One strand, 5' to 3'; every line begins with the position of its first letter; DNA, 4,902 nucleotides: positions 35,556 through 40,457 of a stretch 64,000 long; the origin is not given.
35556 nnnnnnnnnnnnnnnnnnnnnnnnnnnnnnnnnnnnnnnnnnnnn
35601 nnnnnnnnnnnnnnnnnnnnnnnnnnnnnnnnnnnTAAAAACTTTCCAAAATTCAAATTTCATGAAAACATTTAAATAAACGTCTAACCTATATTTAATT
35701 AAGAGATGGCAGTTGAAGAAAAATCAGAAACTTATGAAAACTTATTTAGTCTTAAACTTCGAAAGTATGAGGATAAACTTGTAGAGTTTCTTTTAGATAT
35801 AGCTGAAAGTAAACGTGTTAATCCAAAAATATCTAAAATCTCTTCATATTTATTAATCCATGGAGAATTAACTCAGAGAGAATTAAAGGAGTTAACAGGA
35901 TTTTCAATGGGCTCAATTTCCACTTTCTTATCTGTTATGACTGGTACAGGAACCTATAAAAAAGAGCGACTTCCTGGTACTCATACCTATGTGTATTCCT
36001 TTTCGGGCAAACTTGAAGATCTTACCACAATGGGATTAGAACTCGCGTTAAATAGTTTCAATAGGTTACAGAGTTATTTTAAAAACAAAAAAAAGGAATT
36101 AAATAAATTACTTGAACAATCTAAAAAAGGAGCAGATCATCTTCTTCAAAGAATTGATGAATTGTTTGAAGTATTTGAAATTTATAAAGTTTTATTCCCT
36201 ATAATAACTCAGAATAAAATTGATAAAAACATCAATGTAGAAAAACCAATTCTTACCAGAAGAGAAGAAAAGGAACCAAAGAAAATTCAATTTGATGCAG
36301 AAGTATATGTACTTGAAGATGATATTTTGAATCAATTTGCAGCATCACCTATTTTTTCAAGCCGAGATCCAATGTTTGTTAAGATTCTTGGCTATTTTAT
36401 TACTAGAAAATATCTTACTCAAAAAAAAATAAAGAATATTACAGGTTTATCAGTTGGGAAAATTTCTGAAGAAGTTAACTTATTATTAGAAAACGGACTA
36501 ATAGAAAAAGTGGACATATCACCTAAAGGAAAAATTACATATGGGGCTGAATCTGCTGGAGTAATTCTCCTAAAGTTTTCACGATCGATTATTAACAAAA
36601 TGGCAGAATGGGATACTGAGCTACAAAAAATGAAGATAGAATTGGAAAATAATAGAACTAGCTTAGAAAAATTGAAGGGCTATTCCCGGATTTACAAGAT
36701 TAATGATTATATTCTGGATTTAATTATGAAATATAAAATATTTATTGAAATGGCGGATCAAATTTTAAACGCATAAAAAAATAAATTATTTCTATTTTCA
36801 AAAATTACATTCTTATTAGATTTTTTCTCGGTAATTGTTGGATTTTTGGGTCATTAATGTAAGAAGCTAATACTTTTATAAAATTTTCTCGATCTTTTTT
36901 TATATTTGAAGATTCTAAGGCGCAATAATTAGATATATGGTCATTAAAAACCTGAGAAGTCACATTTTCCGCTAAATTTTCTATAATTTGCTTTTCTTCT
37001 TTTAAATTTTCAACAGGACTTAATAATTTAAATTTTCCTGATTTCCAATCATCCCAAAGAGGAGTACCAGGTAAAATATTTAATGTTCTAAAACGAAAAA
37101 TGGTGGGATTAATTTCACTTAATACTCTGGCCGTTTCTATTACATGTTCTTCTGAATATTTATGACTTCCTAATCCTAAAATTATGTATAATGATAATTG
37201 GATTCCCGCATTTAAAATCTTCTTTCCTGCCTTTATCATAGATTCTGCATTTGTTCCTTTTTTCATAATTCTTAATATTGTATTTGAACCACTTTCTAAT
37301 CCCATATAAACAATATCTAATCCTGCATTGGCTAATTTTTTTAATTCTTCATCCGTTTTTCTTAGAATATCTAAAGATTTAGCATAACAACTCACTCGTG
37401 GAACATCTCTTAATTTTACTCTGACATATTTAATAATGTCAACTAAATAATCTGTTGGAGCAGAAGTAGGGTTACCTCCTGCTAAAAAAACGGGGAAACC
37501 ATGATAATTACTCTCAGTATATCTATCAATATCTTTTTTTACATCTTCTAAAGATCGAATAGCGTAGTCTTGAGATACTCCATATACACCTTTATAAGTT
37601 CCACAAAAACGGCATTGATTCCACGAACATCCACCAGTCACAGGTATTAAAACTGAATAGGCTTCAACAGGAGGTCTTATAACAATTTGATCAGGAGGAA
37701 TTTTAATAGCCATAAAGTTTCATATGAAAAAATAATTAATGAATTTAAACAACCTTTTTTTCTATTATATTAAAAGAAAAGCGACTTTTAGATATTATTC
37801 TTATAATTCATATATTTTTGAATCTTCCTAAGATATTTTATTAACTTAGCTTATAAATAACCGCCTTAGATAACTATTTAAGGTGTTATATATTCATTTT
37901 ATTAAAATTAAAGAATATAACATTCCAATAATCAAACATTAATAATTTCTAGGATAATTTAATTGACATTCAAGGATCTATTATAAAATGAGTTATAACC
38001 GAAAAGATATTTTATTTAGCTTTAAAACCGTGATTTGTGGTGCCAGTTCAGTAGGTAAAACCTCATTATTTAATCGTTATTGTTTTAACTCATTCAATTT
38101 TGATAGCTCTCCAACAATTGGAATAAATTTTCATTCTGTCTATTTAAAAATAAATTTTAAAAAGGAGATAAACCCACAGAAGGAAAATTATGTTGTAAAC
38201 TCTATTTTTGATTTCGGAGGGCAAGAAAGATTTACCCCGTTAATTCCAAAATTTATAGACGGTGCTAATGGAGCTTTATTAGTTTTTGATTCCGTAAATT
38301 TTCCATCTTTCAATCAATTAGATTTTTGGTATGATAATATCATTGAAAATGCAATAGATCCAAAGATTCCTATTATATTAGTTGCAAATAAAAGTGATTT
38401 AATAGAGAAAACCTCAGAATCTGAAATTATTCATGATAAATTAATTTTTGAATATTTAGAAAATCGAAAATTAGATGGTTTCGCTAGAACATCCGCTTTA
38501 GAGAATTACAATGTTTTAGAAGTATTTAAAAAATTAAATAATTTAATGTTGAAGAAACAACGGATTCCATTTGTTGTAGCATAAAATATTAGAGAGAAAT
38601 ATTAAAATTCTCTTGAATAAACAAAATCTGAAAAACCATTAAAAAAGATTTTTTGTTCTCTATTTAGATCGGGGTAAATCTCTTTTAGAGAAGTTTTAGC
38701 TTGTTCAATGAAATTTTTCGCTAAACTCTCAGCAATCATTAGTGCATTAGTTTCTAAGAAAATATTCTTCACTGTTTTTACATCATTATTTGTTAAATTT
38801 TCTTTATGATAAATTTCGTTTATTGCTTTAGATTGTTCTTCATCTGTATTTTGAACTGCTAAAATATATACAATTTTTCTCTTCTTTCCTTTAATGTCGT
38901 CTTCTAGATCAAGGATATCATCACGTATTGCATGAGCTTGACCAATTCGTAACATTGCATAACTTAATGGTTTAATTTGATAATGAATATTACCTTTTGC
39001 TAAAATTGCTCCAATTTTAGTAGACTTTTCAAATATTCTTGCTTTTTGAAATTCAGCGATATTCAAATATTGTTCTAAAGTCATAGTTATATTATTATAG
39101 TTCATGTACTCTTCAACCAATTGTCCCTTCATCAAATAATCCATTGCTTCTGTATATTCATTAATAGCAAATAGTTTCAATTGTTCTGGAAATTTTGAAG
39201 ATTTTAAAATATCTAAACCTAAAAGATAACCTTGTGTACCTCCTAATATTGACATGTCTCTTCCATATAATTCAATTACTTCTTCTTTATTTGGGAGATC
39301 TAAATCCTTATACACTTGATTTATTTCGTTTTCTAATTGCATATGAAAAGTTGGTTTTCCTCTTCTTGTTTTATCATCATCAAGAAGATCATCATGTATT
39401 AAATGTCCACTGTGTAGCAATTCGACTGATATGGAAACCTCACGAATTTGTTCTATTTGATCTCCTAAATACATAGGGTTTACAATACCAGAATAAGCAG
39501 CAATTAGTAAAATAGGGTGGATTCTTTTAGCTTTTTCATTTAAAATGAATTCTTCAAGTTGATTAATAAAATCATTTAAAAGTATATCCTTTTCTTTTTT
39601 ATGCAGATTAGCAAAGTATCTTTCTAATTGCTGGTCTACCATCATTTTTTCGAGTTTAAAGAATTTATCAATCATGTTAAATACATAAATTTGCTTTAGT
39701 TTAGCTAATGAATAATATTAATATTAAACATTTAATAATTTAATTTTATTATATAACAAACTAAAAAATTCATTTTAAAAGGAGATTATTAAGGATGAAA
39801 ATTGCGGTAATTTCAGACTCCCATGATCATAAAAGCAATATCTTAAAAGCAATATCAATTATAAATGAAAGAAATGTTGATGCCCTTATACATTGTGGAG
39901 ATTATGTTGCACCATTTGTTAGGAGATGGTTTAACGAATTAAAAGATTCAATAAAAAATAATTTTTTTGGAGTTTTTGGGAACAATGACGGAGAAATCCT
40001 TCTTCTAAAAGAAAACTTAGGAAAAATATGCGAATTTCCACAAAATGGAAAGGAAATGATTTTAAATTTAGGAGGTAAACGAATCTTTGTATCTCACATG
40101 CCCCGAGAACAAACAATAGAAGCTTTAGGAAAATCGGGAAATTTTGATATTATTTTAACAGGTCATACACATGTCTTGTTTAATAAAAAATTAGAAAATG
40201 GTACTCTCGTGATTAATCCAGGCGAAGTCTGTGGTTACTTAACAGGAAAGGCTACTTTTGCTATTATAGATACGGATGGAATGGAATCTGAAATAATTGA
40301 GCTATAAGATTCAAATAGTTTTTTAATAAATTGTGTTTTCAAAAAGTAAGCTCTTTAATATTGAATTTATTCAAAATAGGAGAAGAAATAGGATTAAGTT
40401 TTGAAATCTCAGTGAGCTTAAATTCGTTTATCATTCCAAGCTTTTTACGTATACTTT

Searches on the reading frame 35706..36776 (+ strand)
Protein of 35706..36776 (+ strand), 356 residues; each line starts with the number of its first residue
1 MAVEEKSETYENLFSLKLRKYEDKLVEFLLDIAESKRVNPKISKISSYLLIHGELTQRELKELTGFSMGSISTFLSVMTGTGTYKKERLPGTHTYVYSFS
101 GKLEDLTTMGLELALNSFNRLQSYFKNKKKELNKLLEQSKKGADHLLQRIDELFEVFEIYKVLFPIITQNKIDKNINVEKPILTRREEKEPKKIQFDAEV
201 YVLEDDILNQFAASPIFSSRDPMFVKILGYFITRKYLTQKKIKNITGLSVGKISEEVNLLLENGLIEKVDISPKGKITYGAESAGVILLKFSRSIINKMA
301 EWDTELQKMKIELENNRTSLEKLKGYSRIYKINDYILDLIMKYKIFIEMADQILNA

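Call 61: search_protein_families(library=pfam, proteins=[window:35706-36776:+], max_evalue=0.0001)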
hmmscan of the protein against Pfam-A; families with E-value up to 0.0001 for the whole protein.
window:35706-36776:+ (356 aa): 2 families
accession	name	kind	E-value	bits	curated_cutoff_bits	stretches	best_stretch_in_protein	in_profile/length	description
PF24034.1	DUF7343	-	1.2e-07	31.9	27.6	0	238-271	20-53/62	Domain of unknown function (DUF7343)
PF12802.13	MarR_2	-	2e-05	25.1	27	0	228-269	11-53/61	MarR family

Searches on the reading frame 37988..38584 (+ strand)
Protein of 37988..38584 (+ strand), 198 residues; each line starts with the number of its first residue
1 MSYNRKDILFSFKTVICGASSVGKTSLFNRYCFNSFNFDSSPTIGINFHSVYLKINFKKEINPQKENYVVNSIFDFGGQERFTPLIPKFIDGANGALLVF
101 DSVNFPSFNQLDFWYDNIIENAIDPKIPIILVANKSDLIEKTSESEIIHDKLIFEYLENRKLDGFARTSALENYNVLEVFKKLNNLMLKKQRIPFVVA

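Call 72: search_protein_families(library=pfam, proteins=[window:37988-38584:+], max_evalue=0.0001)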
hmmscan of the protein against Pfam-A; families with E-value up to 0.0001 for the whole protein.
window:37988-38584:+ (198 aa): 4 families
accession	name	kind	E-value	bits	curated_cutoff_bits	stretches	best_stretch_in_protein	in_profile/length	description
PF00071.28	Ras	-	2.5e-29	102.4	21.6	1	13-187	1-160/162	Ras family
PF08477.19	Roc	-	9.4e-26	90.8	27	1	13-137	1-119/119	Ras of Complex, Roc, domain of DAPkinase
PF00025.27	Arf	-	1.9e-13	50.7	22.3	1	12-185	15-172/174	ADP-ribosylation factor family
PF00009.33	GTP_EFTU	-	4.6e-07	30.1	26.5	1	51-186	62-185/188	Elongation factor Tu GTP binding domain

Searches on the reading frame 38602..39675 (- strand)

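Call 72: search_protein_families(library=pfam, proteins=[window:38602-39675:-], max_evalue=0.0001)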
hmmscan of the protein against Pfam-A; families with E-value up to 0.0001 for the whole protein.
window:38602-39675:- (357 aa): 1 family
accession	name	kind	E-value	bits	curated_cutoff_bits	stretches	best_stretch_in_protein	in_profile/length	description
PF00348.22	polyprenyl_synt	-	1.2e-30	107.1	27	1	37-304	4-249/251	Polyprenyl synthetase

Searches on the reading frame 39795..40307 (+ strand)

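Call 72: search_protein_families(library=pfam, proteins=[window:39795-40307:+], max_evalue=0.0001)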
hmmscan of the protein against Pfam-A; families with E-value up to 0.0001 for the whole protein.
window:39795-40307:+ (170 aa): 3 families
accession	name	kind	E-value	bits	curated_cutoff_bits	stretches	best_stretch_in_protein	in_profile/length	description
PF12850.12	Metallophos_2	-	1.3e-30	106.9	27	1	1-161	1-152/154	Calcineurin-like phosphoesterase superfamily domain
PF00149.33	Metallophos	-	9.6e-15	56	21.5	1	1-127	1-190/191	Calcineurin-like phosphoesterase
PF14582.11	Metallophos_3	-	6.7e-05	22.8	28.2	0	105-164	199-253/259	Metallophosphoesterase, calcineurin superfamily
